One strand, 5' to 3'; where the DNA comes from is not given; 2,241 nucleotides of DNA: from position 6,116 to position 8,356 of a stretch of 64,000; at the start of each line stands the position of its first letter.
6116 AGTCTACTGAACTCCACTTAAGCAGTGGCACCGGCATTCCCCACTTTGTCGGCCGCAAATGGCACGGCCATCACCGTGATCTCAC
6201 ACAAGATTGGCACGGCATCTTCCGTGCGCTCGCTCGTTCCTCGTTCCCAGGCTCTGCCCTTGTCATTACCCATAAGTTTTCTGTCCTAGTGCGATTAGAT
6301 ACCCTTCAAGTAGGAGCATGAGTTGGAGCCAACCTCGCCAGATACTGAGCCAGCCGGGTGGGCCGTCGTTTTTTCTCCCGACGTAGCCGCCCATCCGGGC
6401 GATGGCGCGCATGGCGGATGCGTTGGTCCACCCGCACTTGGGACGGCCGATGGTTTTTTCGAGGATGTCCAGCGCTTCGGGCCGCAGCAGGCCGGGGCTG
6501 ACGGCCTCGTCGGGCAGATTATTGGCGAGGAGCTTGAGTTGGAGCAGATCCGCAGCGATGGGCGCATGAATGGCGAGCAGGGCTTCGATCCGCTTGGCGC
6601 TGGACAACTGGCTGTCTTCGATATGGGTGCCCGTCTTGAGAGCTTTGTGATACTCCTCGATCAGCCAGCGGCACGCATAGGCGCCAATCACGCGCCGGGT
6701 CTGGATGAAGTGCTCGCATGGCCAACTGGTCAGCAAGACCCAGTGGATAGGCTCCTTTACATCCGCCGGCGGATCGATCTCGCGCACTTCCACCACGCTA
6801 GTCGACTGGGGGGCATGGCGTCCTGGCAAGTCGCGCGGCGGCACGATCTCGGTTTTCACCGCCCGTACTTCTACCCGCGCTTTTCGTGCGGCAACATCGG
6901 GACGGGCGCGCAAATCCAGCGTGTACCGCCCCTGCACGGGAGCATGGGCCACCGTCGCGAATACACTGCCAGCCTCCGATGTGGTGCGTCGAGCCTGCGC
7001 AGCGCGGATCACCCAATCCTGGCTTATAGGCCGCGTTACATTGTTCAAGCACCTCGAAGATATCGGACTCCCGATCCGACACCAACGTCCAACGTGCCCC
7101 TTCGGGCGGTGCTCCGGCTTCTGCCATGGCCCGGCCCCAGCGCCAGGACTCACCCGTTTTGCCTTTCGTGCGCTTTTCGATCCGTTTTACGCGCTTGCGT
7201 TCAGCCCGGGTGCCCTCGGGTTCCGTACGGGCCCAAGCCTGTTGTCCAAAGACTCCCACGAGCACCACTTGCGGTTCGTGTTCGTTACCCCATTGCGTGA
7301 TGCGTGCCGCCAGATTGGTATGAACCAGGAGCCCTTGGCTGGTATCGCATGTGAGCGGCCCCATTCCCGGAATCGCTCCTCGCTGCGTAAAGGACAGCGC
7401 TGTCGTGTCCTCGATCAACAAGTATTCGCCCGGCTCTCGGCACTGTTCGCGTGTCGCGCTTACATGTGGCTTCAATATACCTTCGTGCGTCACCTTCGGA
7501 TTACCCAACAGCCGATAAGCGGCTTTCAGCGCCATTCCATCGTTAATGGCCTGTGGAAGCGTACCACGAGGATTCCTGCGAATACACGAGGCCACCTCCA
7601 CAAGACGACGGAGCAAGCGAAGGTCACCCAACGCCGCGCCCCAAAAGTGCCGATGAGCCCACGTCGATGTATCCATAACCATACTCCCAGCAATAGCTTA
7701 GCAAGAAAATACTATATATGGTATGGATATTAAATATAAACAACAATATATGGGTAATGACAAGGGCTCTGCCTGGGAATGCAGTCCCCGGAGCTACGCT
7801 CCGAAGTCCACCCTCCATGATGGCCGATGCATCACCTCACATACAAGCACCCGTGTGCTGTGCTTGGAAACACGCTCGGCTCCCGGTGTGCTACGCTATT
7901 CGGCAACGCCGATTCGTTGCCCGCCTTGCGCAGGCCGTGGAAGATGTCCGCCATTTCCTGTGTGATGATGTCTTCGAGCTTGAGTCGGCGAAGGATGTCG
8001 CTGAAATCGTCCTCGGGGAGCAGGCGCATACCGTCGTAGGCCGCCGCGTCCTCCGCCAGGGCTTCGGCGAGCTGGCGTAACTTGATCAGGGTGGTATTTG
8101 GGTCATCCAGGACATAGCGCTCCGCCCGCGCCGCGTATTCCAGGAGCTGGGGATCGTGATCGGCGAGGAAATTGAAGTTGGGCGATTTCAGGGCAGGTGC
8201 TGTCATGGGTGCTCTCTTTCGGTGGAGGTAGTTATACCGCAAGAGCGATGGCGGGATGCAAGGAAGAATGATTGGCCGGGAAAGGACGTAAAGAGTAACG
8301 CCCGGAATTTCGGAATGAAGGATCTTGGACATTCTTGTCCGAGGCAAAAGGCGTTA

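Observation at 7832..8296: Second copy of the same promoter + first 98 codons, synonymously diverged and cut just before the HEPN histidine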

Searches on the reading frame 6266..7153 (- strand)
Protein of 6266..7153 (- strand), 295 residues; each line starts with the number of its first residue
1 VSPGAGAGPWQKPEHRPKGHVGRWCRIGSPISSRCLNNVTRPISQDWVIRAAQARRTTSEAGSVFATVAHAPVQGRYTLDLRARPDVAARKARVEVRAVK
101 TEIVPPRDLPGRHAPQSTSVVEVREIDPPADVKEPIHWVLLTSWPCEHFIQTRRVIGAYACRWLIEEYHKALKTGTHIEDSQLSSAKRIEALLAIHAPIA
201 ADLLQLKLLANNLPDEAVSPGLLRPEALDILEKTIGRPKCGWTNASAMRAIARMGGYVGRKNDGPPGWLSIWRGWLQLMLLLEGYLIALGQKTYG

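Call 6: search_protein_families(library=pfam, proteins=[window:6266-7153:-], max_evalue=0.01)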
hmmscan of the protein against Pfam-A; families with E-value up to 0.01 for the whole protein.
window:6266-7153:- (295 aa): 1 family
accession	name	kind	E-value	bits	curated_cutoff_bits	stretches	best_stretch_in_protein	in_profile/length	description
PF02281.22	Dimer_Tnp_Tn5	-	9.1e-06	26.4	26.7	1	242-285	46-89/99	Transposase Tn5 dimerisation domain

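Call 7: search_protein_families(library=ncbifam, proteins=[window:6266-7153:-], max_evalue=0.01)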
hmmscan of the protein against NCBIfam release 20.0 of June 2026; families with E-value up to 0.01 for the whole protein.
window:6266-7153:- (295 aa): 5 families
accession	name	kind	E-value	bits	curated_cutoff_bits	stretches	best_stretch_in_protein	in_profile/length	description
NF033590.1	transpos_IS4_3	equivalog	8.2e-57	193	160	1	44-285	156-405/405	IS4 family transposase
NF033591.1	transpos_IS4_2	equivalog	5.2e-10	39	152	1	133-196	211-270/340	IS4 family transposase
NF033592.1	transpos_IS4_1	equivalog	3.8e-05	22.9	115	1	112-195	242-320/332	IS4 family transposase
NF049921.1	transpos_IS701_2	equivalog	0.00012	21.6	250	1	152-190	236-274/318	IS701 family transposase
NF049999.1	transpos_IS701_3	equivalog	0.00017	20.7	170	1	150-196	304-350/412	IS701 family transposase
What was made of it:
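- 6259..7764 (-): IS4/Tn5-family insertion sequence, 1506 bp, with perfect 16-bp inverted repeats and a transposase split by a frameshift near 7030. A bystander. NCBIfam transpos_IS4_3 split over two ORFs (call 7).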

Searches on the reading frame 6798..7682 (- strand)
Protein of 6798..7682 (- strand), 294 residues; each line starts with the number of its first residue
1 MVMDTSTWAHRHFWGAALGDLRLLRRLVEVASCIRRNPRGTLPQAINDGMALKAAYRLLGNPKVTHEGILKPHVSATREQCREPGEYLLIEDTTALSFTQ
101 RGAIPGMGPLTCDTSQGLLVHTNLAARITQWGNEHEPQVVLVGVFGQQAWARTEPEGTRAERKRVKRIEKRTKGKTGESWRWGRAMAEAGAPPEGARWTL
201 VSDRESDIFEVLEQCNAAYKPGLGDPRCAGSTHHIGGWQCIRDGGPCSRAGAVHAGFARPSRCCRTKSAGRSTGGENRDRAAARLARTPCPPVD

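Call 6: search_protein_families(library=pfam, proteins=[window:6798-7682:-], max_evalue=0.01)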
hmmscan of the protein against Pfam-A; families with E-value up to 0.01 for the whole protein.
window:6798-7682:- (294 aa): 1 family
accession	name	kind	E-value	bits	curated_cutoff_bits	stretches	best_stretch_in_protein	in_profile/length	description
PF14706.11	Tnp_DNA_bind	-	6.7e-14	51.8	24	1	8-64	2-58/58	Transposase DNA-binding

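Call 7: search_protein_families(library=ncbifam, proteins=[window:6798-7682:-], max_evalue=0.01)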
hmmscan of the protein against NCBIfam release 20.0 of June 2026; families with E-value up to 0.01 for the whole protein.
window:6798-7682:- (294 aa): 2 families
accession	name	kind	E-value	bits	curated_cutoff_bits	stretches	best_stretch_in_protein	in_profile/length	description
NF033590.1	transpos_IS4_3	equivalog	4e-26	92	160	1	54-216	1-153/405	IS4 family transposase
NF049926.2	IS4_FS_Nterm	equivalog_domain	1.6e-13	50.1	27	1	7-63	2-58/58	IS4/Tn5 family transposase DNA-binding protein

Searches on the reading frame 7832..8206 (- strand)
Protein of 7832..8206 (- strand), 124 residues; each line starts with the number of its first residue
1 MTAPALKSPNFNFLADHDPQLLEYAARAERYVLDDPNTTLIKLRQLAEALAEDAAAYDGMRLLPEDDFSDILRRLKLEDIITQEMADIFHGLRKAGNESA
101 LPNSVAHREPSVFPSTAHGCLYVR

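Call 6: search_protein_families(library=pfam, proteins=[window:7832-8206:-], max_evalue=0.01)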
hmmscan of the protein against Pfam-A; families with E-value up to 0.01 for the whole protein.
window:7832-8206:- (124 aa): 1 family
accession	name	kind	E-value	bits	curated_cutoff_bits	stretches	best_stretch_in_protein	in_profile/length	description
PF13643.11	DUF4145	-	7.3e-08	32.8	23.1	1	27-102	2-71/88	Domain of unknown function (DUF4145)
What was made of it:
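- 7907..8206 (-): Gene-derived part of the short copy: codons 1 to ~100 of the DUF4145/HEPN-nuclease gene. Codons 96-100 (7907-7921) are of ambiguous origin (microhomology). Pfam DUF4145 at 32.8 bits against a cut-off of 23.1 (call 6).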

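Call 7: search_protein_families(library=ncbifam, proteins=[window:7832-8206:-], max_evalue=0.01)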
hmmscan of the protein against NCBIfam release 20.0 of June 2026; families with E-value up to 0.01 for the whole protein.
window:7832-8206:- (124 aa): 1 family
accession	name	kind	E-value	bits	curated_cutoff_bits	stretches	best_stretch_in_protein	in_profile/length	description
NF008521.0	PRK11448.1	equivalog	1.1e-22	80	729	1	8-101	3-96/1123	type I restriction-modification system endonuclease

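Call 18: find_encoding_contigs(protein=window:7832-8206:-, flank=10000, max_places=6)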
Protein window:7832-8206:- (124 aa): no gene with exactly this product is on record in the collection.

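Call 31: search_protein_families(library=padloc, proteins=[window:7832-8206:-], max_evalue=0.01)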
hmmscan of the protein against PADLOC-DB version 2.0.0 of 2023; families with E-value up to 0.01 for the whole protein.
window:7832-8206:- (124 aa): 3 families
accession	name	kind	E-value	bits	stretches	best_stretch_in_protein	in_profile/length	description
PDLC04472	PDC-M16A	-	1.2e-16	58.3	1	8-107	3-102/930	-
PDLC03042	REase_I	-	4.8e-09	32.1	1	8-99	4-93/1170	Type I restriction enzyme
PDLC03047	REase_I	-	9.9e-08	28.2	1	5-109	4-108/1107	Type I restriction enzyme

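Call 35: find_homologous_proteins(query=window:7835-8206:-, max_evalue=0.00001)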
Query seq(124 aa) (124 aa): 10 proteins with E <= 0.00001 among 75 candidates.
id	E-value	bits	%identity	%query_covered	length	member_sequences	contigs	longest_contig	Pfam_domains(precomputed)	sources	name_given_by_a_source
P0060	1.9e-75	268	100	100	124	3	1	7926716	PF13643.12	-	-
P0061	9.6e-16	76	47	81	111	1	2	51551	PF13643.12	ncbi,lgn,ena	-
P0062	1.0e-14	73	47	81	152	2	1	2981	PF13643.12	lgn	-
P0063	1.5e-14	72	43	87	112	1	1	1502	-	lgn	-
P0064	2.7e-14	71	46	75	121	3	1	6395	PF13643.12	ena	-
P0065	1.1e-13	69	44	83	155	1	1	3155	PF13643.12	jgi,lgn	jgi:hypothetical protein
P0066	1.3e-13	69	38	90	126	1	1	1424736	PF13643.12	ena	-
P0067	2.9e-13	68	48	78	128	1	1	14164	-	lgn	-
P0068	1.1e-10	60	50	60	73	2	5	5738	-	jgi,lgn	jgi:type I restriction enzyme R subunit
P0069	3.1e-9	55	49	56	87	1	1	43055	-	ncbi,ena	-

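Call 37: list_cluster_members(proteins=[P0060])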
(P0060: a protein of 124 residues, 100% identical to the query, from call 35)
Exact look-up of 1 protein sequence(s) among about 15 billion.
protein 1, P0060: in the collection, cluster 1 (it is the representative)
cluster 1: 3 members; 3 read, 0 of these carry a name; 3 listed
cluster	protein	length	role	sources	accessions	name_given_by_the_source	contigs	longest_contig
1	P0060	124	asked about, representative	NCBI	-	-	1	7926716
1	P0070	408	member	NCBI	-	-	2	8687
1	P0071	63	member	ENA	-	-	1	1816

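Call 39: find_encoding_contigs(protein=P0070, flank=10000, max_places=4)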
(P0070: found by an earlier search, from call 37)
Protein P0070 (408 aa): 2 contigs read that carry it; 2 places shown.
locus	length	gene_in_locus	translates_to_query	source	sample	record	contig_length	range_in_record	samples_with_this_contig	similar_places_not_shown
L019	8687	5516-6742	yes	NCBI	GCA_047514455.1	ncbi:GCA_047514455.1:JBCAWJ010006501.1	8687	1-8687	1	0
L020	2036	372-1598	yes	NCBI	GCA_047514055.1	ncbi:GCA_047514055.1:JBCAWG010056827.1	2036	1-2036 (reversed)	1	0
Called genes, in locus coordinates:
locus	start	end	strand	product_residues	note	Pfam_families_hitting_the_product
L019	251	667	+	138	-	PF03965:Penicillinase_R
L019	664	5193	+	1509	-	PF05569:Peptidase_M56, PF00905:Transpeptidase, PF13855:LRR_8 (faint), PF23598:LRR_14 (weak), PF13715:CarbopepD_reg_2 (faint), PF13620:CarboxypepD_reg (weak)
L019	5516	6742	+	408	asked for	PF13643:DUF4145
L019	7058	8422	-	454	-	PF01408:GFO_IDH_MocA, PF19051:GFO_IDH_MocA_C2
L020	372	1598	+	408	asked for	PF13643:DUF4145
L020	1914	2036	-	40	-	?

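Call 70: find_encoding_contigs(protein=P0071, flank=3000, max_places=3)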
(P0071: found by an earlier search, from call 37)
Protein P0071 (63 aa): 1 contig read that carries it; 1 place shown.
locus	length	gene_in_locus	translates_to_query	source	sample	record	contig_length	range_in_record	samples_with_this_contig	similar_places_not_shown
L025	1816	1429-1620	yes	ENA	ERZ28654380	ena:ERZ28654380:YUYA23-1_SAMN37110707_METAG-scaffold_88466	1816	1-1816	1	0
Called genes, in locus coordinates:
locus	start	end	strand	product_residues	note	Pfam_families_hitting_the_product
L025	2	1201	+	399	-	?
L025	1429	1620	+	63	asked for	-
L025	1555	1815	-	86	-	?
